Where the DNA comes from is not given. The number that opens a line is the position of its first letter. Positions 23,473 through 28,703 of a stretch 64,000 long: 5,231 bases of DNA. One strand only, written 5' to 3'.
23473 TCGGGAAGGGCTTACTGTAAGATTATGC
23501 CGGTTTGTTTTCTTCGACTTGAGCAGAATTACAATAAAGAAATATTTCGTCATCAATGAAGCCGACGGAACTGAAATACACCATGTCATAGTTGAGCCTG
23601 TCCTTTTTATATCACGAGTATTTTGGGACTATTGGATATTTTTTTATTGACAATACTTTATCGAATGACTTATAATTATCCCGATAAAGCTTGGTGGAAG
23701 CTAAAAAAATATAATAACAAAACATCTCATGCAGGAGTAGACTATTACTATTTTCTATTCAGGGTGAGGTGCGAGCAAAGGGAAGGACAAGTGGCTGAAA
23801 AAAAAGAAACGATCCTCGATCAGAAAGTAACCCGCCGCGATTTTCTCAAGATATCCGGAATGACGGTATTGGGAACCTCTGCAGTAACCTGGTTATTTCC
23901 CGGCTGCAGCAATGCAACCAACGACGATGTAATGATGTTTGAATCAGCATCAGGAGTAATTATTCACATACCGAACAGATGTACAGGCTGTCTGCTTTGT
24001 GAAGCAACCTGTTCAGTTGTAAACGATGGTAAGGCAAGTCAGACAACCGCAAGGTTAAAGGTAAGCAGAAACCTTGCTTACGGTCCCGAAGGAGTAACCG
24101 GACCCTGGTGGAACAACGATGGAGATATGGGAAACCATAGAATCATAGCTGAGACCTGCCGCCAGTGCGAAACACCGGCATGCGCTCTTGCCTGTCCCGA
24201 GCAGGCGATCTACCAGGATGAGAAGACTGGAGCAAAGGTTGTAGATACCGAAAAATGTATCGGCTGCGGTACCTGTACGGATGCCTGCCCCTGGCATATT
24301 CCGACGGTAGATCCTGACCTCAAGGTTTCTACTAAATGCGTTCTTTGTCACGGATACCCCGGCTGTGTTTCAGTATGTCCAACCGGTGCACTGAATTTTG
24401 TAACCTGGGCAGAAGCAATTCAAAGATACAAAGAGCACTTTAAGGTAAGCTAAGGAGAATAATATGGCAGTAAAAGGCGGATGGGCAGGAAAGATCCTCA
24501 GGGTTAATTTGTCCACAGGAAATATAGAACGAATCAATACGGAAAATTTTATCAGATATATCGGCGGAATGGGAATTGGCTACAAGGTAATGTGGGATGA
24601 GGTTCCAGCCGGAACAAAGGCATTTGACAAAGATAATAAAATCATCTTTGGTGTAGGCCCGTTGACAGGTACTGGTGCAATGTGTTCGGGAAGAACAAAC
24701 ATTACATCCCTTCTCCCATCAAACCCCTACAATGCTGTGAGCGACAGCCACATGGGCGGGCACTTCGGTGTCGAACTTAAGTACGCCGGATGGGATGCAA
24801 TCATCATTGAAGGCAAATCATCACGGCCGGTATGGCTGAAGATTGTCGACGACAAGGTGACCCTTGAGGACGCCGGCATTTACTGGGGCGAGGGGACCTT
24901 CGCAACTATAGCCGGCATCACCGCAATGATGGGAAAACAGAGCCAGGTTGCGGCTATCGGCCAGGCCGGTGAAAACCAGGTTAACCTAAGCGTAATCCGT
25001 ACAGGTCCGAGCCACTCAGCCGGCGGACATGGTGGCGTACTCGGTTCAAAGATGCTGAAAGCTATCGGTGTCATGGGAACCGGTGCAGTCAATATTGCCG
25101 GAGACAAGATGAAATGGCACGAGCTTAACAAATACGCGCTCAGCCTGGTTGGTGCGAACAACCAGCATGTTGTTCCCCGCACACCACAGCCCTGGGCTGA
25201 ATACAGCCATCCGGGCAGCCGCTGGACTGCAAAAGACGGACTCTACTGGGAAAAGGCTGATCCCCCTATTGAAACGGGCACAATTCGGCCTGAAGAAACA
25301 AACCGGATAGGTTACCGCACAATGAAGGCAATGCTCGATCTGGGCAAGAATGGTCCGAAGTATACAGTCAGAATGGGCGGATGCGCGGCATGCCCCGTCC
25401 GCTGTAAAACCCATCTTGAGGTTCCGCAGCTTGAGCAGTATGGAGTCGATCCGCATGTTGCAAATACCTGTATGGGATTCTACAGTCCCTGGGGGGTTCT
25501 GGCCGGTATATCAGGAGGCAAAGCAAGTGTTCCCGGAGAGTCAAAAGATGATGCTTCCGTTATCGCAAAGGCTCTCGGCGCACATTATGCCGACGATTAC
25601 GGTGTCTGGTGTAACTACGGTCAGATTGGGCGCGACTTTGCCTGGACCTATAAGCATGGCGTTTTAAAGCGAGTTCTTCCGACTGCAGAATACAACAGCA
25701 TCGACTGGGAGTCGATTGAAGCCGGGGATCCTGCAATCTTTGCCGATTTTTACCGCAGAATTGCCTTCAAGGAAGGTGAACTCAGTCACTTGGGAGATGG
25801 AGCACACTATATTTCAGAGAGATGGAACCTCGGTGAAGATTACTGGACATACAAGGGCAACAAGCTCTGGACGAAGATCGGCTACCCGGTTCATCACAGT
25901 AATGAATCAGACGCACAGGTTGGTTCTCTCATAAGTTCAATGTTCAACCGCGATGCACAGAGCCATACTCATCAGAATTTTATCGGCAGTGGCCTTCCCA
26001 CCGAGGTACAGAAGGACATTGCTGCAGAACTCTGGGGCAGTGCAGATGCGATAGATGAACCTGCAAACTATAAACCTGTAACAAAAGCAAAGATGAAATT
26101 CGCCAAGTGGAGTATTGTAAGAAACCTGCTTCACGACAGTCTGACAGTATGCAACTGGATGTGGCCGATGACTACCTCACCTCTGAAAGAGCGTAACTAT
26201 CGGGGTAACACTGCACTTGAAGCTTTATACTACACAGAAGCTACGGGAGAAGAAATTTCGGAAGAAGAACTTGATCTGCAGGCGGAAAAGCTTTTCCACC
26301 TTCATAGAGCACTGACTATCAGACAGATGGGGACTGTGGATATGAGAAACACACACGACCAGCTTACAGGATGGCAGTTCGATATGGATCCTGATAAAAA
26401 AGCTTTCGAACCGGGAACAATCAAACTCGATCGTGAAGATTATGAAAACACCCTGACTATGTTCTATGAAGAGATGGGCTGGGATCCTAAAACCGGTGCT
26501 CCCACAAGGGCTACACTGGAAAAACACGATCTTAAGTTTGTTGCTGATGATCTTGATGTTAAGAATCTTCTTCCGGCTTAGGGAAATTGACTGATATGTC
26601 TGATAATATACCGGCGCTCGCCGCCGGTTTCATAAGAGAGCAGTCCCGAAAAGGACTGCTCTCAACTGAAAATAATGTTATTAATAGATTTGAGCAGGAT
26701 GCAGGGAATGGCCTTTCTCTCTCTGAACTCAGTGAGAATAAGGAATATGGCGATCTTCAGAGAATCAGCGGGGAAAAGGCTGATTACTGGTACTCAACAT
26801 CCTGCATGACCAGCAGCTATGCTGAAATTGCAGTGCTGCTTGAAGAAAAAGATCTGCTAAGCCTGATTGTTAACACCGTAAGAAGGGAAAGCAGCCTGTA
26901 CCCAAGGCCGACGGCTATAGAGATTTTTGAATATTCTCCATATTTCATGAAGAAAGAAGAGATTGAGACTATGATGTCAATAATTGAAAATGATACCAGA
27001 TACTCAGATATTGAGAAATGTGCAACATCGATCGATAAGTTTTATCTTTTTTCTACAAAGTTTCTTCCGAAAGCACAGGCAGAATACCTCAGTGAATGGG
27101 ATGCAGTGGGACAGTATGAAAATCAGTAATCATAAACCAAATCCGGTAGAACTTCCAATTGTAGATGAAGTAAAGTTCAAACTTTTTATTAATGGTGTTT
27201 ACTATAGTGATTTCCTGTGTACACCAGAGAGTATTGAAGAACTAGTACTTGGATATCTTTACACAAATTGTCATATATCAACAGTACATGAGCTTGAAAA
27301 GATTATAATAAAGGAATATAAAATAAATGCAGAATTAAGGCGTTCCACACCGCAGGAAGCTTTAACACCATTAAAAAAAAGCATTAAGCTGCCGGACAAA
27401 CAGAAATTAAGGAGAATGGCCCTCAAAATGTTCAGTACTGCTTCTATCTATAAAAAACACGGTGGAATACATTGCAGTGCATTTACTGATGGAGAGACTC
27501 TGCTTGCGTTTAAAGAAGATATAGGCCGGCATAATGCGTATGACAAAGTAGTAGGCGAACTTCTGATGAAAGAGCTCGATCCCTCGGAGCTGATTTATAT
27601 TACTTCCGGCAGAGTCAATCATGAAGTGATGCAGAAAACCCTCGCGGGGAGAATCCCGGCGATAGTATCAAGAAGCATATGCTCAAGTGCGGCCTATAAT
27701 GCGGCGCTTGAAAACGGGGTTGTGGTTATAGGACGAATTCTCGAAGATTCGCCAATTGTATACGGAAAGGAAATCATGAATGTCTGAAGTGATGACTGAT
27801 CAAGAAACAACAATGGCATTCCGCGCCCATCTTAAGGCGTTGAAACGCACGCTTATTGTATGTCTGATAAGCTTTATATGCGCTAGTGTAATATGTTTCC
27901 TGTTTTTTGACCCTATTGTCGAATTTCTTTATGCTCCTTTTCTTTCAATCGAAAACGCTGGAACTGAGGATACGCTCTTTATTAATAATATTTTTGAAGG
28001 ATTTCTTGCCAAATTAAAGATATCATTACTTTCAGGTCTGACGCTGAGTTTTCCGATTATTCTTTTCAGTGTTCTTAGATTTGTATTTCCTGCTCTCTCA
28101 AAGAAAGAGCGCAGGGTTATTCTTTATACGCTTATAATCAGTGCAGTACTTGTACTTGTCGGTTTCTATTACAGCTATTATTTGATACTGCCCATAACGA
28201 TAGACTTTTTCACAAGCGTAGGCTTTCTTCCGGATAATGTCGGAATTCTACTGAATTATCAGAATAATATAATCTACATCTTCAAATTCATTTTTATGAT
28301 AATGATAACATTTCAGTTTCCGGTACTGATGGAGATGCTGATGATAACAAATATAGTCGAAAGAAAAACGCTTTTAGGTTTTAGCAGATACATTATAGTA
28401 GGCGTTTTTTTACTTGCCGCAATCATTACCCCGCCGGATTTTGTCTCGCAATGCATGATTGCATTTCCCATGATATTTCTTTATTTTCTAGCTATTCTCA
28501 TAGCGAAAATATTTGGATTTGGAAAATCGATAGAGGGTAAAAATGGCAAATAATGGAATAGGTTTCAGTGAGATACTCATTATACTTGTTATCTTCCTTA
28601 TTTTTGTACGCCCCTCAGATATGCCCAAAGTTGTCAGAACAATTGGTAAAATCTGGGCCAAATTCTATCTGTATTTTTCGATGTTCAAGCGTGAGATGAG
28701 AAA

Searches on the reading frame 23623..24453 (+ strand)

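Call 4: search_protein_families(library=pfam, proteins=[window:23623-24453:+], max_evalue=0.01)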
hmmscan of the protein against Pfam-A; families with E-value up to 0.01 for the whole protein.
window:23623-24453:+ (276 aa): 15 families
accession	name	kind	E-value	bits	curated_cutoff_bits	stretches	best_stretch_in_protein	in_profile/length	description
PF13247.11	Fer4_11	-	9.3e-17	61.5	26.2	1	174-260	5-98/100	4Fe-4S dicluster domain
PF13237.11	Fer4_10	-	1.8e-13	50.7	25.5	2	173-223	3-53/53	4Fe-4S dicluster domain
PF12797.12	Fer4_2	-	2.6e-13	49.4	24.5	1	205-224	3-22/22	4Fe-4S binding domain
PF12838.12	Fer4_7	-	1.4e-12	48.3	27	2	178-225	1-51/52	4Fe-4S dicluster domain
PF00037.32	Fer4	-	1.8e-12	47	21.1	1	206-225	2-21/24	4Fe-4S binding domain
PF12837.12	Fer4_6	-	2.1e-12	46.8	25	1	206-223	3-20/24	4Fe-4S binding domain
PF13187.11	Fer4_9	-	3.3e-10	40.3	27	2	179-224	2-49/52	4Fe-4S dicluster domain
PF14697.11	Fer4_21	-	1.2e-08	35.4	35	1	174-224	3-53/59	4Fe-4S dicluster domain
PF12800.12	Fer4_4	-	1.6e-08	34.6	24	1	209-223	1-15/17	4Fe-4S binding domain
PF25160.1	LdpA_Fe-S-bd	-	4e-07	30.1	27.6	1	181-225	4-41/49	LdpA Fe-S cluster-binding domain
PF13183.11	Fer4_8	-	1.6e-05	25.8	27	0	210-224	3-17/68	4Fe-4S dicluster domain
PF13484.11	Fer4_16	-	2.8e-05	25.2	30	0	208-224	49-65/66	4Fe-4S double cluster binding domain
PF13534.11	Fer4_17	-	6.7e-05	23.8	22.2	0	119-194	1-59/61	4Fe-4S dicluster domain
PF12798.12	Fer4_3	-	0.0014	19.8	27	1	212-226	1-15/15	4Fe-4S binding domain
PF10518.14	TAT_signal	-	0.0054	17.1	22.7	1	68-85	1-18/21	TAT (twin-arginine translocation) pathway signal sequence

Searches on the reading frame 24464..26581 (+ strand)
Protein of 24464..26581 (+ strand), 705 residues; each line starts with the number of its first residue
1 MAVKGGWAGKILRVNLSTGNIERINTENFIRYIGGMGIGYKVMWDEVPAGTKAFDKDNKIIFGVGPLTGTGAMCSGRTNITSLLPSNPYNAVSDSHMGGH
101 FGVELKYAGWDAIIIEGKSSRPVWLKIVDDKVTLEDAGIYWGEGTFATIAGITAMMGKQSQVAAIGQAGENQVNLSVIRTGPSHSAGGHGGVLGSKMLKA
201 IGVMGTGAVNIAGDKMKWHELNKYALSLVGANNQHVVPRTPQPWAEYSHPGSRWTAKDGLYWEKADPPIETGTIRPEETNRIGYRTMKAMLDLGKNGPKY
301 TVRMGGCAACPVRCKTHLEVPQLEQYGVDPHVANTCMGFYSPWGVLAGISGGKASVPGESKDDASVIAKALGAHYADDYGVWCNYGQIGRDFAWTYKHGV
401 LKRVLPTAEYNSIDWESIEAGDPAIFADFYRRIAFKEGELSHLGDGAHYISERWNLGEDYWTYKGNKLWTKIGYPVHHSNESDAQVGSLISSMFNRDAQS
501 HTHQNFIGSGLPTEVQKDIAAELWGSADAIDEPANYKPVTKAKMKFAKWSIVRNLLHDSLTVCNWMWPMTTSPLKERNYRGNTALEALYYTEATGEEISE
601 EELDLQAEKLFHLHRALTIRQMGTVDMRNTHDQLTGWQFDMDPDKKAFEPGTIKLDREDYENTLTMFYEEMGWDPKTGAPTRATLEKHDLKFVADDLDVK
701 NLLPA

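Call 4: search_protein_families(library=pfam, proteins=[window:24464-26581:+], max_evalue=0.01)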
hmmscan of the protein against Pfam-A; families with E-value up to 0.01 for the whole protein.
window:24464-26581:+ (705 aa): 2 families
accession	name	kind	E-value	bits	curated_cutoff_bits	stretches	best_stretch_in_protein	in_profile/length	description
PF02730.20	AFOR_N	-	1e-59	202.1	29.8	1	9-206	1-199/199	Aldehyde ferredoxin oxidoreductase, N-terminal domain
PF01314.23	AFOR_C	-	3.2e-39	135.6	27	1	280-690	52-385/385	Aldehyde ferredoxin oxidoreductase, domains 2 & 3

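Call 5: search_protein_families(library=ncbifam, proteins=[window:24464-26581:+], max_evalue=0.01)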
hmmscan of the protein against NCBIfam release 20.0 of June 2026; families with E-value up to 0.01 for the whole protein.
window:24464-26581:+ (705 aa): 1 family
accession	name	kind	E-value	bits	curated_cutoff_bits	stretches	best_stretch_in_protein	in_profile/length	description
NF007354.0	PRK09849.1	equivalog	0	1104.1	868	1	3-705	4-703/703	aldehyde ferredoxin oxidoreductase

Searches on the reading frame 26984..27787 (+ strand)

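Call 4: search_protein_families(library=pfam, proteins=[window:26984-27787:+], max_evalue=0.01)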
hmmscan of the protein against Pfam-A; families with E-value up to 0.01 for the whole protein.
window:26984-27787:+ (267 aa): 1 family
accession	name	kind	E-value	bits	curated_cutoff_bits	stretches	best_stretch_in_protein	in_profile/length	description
PF02634.21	FdhD-NarQ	-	4.6e-43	148.1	27.2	2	138-261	107-231/237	FdhD/NarQ family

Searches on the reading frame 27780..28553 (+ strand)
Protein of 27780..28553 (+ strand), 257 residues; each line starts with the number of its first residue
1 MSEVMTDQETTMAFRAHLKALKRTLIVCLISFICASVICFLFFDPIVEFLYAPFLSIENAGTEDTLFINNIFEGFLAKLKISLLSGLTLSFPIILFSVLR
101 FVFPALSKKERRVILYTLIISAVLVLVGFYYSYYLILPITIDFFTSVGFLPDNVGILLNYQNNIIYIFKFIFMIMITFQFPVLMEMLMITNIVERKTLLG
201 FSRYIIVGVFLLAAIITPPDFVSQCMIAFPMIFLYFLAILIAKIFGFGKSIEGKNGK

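Call 4: search_protein_families(library=pfam, proteins=[window:27780-28553:+], max_evalue=0.01)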
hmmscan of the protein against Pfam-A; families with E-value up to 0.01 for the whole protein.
window:27780-28553:+ (257 aa): 1 family
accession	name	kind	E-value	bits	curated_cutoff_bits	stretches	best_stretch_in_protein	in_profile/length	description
PF00902.23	TatC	-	7.4e-50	170.1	25.1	1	17-230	2-208/208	Sec-independent protein translocase protein (TatC)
